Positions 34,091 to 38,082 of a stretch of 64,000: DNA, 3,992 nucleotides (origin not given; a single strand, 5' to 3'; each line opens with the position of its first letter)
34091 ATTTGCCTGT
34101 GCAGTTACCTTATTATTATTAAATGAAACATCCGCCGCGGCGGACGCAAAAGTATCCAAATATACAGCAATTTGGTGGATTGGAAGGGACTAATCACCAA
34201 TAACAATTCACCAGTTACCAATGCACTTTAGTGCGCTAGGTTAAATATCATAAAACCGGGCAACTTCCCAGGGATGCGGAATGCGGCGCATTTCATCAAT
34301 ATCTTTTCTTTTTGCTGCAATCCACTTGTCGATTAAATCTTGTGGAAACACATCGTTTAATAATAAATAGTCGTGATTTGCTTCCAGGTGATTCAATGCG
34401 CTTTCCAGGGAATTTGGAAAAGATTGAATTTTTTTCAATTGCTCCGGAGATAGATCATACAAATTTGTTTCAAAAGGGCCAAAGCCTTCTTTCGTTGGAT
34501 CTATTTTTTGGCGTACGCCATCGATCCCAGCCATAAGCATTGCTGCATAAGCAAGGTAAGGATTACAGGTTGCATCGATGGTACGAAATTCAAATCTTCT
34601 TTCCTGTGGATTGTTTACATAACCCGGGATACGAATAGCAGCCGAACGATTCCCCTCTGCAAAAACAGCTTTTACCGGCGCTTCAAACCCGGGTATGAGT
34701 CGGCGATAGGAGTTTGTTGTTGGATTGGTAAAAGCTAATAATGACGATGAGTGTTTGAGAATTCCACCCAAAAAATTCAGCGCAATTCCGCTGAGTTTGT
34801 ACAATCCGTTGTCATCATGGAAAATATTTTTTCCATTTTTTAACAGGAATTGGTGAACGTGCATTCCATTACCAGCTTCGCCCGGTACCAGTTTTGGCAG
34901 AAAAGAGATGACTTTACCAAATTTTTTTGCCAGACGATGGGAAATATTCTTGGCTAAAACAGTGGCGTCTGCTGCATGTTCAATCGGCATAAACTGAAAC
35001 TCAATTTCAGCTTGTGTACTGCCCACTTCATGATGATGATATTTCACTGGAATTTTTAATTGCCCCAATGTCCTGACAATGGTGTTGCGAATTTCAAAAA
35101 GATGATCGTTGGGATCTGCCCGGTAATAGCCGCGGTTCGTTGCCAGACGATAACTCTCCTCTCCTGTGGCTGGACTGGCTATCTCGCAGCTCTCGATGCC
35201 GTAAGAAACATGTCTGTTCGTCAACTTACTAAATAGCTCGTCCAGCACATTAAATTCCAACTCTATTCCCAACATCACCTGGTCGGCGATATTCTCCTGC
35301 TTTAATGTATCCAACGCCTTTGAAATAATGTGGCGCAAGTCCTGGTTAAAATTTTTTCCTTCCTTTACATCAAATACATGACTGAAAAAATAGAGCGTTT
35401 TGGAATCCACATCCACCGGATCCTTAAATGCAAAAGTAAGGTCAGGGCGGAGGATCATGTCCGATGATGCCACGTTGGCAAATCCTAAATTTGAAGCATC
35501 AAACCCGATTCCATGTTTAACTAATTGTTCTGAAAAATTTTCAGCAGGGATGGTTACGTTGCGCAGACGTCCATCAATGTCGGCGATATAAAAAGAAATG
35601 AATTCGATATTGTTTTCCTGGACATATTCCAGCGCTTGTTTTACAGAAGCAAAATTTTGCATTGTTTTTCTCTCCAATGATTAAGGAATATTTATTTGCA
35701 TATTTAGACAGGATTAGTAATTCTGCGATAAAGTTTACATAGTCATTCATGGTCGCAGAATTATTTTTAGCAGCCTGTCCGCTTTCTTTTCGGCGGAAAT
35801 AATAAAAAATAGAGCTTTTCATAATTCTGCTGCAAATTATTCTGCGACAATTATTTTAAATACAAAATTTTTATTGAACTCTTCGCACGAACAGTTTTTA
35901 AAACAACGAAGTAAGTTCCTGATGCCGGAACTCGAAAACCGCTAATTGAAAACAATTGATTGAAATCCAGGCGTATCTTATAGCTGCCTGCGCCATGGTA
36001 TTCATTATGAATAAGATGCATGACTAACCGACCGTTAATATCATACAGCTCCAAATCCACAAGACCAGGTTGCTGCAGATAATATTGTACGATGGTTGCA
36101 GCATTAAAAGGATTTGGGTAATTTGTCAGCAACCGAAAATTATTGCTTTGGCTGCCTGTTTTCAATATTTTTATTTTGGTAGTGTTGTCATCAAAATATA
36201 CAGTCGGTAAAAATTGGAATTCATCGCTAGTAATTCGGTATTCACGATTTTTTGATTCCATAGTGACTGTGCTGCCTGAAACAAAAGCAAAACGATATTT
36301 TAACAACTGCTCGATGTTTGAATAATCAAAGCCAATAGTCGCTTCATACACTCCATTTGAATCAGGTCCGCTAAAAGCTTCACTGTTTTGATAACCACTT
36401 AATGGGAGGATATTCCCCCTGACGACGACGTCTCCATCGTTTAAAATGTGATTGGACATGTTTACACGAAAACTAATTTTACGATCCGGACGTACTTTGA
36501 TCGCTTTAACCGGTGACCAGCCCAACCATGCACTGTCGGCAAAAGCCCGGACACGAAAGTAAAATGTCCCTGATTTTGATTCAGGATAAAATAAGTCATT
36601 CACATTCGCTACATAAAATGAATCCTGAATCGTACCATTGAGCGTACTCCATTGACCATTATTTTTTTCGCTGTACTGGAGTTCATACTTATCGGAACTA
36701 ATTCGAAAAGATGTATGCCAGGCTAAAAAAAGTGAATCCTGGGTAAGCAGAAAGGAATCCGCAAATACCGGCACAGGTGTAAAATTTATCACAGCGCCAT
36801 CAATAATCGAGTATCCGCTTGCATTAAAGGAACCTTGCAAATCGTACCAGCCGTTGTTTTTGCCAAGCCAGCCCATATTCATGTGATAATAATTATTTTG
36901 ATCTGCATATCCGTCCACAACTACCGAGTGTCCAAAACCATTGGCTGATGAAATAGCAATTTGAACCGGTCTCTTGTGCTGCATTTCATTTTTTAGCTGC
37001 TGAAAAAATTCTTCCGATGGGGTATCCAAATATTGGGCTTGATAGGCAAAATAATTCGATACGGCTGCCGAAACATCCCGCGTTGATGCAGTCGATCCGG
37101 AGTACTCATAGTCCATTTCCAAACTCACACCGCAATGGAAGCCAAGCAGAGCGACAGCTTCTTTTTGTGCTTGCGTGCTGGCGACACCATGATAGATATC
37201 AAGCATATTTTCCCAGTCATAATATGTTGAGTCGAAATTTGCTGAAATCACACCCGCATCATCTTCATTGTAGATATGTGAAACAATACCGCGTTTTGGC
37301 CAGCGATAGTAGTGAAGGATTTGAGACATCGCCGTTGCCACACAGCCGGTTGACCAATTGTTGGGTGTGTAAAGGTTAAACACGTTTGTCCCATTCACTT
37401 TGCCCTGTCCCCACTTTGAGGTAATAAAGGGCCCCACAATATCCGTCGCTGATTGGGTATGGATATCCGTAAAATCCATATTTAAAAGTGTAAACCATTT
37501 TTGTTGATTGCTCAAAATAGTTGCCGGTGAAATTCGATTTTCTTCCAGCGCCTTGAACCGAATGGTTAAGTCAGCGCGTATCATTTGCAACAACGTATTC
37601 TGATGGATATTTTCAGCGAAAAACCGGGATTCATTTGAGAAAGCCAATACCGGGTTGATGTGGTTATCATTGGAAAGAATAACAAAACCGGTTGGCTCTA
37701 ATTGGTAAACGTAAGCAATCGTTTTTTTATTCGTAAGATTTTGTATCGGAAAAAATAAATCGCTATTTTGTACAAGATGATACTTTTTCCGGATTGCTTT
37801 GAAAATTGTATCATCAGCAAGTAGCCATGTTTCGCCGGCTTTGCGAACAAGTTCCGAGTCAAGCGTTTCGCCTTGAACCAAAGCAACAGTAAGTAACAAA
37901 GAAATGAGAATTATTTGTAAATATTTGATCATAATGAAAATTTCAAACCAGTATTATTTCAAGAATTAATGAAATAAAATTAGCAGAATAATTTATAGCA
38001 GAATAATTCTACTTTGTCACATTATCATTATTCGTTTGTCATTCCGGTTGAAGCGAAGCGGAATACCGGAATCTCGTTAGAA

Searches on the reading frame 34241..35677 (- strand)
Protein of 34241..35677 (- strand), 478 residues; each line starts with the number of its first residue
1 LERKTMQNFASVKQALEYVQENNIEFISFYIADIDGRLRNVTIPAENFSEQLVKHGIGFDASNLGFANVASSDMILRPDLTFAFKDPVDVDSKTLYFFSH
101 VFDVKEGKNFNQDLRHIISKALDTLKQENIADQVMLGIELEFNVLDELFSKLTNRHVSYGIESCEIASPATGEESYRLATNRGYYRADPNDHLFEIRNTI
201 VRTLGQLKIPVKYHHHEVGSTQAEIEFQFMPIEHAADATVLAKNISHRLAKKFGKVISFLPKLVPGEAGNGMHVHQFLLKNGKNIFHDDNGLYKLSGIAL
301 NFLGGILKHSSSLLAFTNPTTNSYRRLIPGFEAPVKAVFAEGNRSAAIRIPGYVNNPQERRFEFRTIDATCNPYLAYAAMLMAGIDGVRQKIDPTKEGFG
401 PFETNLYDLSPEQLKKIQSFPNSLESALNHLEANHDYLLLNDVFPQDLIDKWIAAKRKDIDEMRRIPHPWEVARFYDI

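Call 11: search_protein_families(library=pfam, proteins=[window:34241-35677:-])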
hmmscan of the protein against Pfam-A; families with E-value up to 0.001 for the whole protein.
window:34241-35677:- (478 aa): 2 families
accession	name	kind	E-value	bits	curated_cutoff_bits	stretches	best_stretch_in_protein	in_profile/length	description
PF00120.29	Gln-synt_C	-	2e-105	353.1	24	1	113-474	3-343/344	Glutamine synthetase, catalytic domain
PF03951.24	Gln-synt_N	-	2.5e-19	69.1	33.4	1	23-103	1-81/82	Glutamine synthetase, beta-Grasp domain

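Call 23: find_encoding_contigs(protein=window:34244-35662:-, flank=10000, max_places=6)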
Protein seq(473 aa) (473 aa): 14 contigs read that carry it; 6 places shown.
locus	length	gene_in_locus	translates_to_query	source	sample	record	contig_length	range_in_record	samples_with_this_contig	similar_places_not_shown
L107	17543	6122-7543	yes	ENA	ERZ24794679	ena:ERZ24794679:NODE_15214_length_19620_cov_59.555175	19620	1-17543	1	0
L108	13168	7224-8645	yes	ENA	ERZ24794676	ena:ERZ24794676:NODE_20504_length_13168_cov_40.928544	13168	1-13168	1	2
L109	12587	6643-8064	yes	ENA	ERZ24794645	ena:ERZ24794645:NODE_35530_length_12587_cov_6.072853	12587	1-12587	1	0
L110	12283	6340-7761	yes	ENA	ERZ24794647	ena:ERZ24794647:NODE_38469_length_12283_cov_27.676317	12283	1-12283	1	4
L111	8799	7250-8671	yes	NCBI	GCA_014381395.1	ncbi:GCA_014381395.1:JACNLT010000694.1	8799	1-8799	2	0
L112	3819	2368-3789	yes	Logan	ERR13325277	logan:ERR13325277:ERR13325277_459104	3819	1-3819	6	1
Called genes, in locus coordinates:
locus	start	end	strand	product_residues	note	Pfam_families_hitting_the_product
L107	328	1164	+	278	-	PF13560:HTH_31, PF01381:HTH_3, PF13443:HTH_26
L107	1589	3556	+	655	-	PF03781:FGE-sulfatase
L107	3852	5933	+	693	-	PF13734:Inhibitor_I69, PF01640:Peptidase_C10, PF13529:Peptidase_C39_2 (weak)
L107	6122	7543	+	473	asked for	PF03951:Gln-synt_N, PF00120:Gln-synt_C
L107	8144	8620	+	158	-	-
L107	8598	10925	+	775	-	PF18962:Por_Secre_tail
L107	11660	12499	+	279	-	PF00069:Pkinase, PF01636:APH (faint), PF07714:PK_Tyr_Ser-Thr, PF17667:Pkinase_fungal (weak), PF03109:ABC1 (weak)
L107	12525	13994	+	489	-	PF26549:Tricorn_N, PF26550:Tricorn_2nd, PF26549:Tricorn_N, PF26549:Tricorn_N, PF26550:Tricorn_2nd, PF26549:Tricorn_N, PF07676:PD40, PF26549:Tricorn_N, +10 more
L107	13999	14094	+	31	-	-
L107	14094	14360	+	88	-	PF00069:Pkinase (faint)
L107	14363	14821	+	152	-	PF00069:Pkinase, PF03109:ABC1 (weak), PF07714:PK_Tyr_Ser-Thr, PF14531:Kinase-like, PF17667:Pkinase_fungal (weak)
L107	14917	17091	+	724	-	PF13424:TPR_12 (faint), PF23914:TPR_CcmH_CycH (weak), PF00515:TPR_1 (faint), PF13174:TPR_6 (faint), PF13181:TPR_8 (faint), PF13428:TPR_14 (faint), PF07719:TPR_2 (weak), PF13414:TPR_11 (weak), +7 more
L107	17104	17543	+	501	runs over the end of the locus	PF13185:GAF_2 (weak), PF01590:GAF, PF00158:Sigma54_activat, PF14532:Sigma54_activ_2, PF07728:AAA_5 (faint), PF25601:AAA_lid_14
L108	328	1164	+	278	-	PF13560:HTH_31, PF01381:HTH_3, PF13443:HTH_26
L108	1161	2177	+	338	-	PF01546:Peptidase_M20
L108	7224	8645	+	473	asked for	PF03951:Gln-synt_N, PF00120:Gln-synt_C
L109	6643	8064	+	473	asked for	PF03951:Gln-synt_N, PF00120:Gln-synt_C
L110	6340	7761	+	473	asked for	PF03951:Gln-synt_N, PF00120:Gln-synt_C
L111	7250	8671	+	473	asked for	PF03951:Gln-synt_N, PF00120:Gln-synt_C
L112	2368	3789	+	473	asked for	PF03951:Gln-synt_N, PF00120:Gln-synt_C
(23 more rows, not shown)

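Call 41: find_homologous_proteins(query=window:34244-35662:-, max_evalue=1e-100)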
Query seq(473 aa) (473 aa): 5202 proteins with E <= 1e-100 among 8000 candidates; the best 120 are listed.
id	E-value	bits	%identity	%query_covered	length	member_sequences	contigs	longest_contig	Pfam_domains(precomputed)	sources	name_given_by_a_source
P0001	5.6e-296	1000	92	100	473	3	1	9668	PF03951.25,PF00120.30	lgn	-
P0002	4.6e-233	792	71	100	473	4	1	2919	PF03951.25,PF00120.30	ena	-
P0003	1.2e-231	788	71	100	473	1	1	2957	PF03951.25,PF00120.30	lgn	-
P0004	4.0e-231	786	71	100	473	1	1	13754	PF03951.25,PF00120.30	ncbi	-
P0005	1.4e-230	784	72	100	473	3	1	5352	PF03951.25,PF00120.30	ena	-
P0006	1.9e-227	774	72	100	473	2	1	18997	PF03951.25,PF00120.30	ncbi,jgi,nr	ncbi:MAG: type I glutamate--ammonia ligase [Calditrichaeota bacterium]|nr:type I glutamate--ammonia 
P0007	1.1e-224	765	68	100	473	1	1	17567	PF03951.25,PF00120.30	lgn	-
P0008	2.0e-223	761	67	100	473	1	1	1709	PF03951.25,PF00120.30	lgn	-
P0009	1.9e-222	757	68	100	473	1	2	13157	PF03951.25,PF00120.30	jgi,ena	-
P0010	5.6e-222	756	67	100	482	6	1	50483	PF03951.25,PF00120.30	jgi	-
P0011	4.2e-221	753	68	100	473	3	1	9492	PF03951.25,PF00120.30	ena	-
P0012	4.9e-220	749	67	100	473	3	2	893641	PF03951.25,PF00120.30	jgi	jgi:glutamine synthetase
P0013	1.1e-219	748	66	100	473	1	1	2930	PF03951.25,PF00120.30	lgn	-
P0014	2.5e-219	747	67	100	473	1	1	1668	PF03951.25,PF00120.30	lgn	-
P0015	1.2e-218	745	67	100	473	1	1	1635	PF03951.25,PF00120.30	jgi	-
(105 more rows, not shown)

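Call 42: find_encoding_contigs(protein=P0001, flank=10000, max_places=2)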
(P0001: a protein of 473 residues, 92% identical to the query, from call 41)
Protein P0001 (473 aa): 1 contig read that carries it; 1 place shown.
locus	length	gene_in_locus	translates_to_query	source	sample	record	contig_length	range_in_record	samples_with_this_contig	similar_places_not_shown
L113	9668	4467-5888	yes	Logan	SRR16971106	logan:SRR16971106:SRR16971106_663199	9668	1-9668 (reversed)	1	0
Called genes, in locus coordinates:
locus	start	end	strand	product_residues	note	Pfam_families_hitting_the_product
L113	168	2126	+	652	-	PF03781:FGE-sulfatase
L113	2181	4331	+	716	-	PF13734:Inhibitor_I69, PF01640:Peptidase_C10, PF13529:Peptidase_C39_2 (weak), PF18962:Por_Secre_tail (faint)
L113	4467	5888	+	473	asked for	PF03951:Gln-synt_N, PF00120:Gln-synt_C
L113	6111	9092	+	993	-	PF18962:Por_Secre_tail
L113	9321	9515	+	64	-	-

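Call 43: find_encoding_contigs(protein=P0006, flank=10000, max_places=2)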
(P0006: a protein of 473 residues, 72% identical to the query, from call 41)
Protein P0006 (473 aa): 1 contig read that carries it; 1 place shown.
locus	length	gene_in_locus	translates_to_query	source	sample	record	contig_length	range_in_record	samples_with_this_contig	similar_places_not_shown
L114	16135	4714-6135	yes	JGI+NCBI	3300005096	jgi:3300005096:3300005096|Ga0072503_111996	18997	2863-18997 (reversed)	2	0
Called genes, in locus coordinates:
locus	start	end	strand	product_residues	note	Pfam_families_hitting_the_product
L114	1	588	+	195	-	?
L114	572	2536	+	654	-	PF03781:FGE-sulfatase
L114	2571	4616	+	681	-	PF01640:Peptidase_C10, PF18962:Por_Secre_tail (faint)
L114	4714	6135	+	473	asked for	PF03951:Gln-synt_N, PF00120:Gln-synt_C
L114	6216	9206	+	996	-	PF18962:Por_Secre_tail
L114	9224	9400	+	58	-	-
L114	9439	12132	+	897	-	PF16078:2-oxogl_dehyd_N, PF00676:E1_dh, PF02779:Transket_pyr, PF16870:OxoGdeHyase_C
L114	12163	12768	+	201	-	PF00881:Nitroreductase, PF14512:TM1586_NiRdase (weak)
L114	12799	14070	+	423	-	PF00364:Biotin_lipoyl, PF02817:E3_binding, PF00198:2-oxoacid_dh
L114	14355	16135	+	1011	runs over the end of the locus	PF00069:Pkinase, PF01636:APH (faint), PF07714:PK_Tyr_Ser-Thr, PF14531:Kinase-like (weak), PF00515:TPR_1 (faint), PF07721:TPR_4 (faint), PF13432:TPR_16, PF14559:TPR_19 (weak), +12 more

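Call 44: find_encoding_contigs(protein=P0004, flank=10000, max_places=2)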
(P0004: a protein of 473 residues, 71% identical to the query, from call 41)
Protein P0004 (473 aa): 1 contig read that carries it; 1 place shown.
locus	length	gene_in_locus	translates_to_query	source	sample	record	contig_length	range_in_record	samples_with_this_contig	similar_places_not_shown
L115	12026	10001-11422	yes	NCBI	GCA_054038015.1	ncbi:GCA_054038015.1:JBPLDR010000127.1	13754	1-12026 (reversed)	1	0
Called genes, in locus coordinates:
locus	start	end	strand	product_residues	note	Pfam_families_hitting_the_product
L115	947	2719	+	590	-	PF03169:OPT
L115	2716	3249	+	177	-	-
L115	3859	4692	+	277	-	PF13560:HTH_31, PF01381:HTH_3, PF12844:HTH_19 (weak), PF13443:HTH_26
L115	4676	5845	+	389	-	PF01546:Peptidase_M20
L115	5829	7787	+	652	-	PF03781:FGE-sulfatase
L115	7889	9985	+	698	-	PF13734:Inhibitor_I69, PF01640:Peptidase_C10, PF18962:Por_Secre_tail (weak)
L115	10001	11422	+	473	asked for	PF03951:Gln-synt_N, PF00120:Gln-synt_C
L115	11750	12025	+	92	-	?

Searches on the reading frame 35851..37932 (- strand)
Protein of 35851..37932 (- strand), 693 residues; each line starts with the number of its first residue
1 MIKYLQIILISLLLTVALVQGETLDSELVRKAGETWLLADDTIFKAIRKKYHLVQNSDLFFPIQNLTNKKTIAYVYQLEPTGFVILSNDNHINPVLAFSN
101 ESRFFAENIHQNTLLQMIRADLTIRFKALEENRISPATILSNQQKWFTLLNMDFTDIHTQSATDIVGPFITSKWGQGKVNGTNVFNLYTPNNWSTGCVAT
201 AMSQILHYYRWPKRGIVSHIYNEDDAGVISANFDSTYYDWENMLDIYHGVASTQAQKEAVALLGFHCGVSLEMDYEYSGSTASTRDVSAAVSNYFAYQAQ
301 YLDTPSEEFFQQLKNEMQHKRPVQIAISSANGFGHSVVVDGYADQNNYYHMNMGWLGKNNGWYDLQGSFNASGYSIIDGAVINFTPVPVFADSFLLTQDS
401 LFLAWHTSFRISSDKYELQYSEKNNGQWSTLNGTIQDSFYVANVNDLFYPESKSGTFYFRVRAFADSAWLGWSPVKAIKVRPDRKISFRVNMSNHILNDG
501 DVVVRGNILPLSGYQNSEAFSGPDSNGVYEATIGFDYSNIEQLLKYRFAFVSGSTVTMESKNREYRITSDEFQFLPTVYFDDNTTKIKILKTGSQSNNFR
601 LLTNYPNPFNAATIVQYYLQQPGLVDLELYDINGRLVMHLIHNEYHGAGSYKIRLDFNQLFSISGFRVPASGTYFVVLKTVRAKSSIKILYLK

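Call 11: search_protein_families(library=pfam, proteins=[window:35851-37932:-])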
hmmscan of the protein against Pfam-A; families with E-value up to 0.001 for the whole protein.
window:35851-37932:- (693 aa): 4 families
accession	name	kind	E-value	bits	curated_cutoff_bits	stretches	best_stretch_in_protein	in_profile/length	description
PF01640.23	Peptidase_C10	-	1.7e-48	165.9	26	1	182-363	4-194/194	Peptidase C10 family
PF13734.11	Inhibitor_I69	-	2.3e-07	31.6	25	1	67-112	40-86/98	Spi protease inhibitor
PF13529.12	Peptidase_C39_2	-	6.6e-06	27.2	24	0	273-349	57-137/143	Peptidase_C39 like family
PF18962.6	Por_Secre_tail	-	0.00043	21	27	0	605-685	2-69/75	Secretion system C-terminal sorting domain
